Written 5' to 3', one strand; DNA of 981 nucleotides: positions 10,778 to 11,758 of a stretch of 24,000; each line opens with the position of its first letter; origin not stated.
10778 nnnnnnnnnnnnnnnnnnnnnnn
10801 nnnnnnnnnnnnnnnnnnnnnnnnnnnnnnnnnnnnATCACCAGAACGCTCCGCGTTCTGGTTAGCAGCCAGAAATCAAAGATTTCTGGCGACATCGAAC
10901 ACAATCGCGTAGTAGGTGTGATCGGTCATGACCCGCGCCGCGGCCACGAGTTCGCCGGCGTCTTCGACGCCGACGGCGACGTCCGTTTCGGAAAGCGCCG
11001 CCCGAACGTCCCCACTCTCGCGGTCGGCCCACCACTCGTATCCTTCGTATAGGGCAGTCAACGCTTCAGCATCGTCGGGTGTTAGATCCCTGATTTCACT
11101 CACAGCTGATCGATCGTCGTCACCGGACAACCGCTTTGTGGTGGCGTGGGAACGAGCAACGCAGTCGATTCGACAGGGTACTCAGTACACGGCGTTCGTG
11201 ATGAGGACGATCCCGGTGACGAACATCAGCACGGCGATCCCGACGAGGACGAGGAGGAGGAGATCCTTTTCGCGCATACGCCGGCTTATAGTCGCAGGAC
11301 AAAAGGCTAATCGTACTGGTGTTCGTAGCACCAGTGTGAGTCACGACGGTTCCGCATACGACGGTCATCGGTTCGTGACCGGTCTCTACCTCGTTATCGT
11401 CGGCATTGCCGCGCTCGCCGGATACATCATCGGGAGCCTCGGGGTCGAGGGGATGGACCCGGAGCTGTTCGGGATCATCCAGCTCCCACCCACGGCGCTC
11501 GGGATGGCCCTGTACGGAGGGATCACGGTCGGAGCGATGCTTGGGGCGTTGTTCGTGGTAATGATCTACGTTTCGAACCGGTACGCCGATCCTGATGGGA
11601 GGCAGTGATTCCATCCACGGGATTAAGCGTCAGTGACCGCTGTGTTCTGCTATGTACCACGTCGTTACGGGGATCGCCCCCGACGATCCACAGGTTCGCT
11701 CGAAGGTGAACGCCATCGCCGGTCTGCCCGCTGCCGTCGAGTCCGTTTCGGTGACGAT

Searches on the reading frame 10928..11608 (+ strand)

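Call 63: search_protein_families(library=pfam, proteins=[window:10928-11608:+])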
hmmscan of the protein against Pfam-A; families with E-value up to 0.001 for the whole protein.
window:10928-11608:+ (226 aa): 1 family
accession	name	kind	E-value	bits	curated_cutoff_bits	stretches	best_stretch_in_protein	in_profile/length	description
PF24364.1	DUF7520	-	2.1e-25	88.9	27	1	145-221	2-78/78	Family of unknown function (DUF7520)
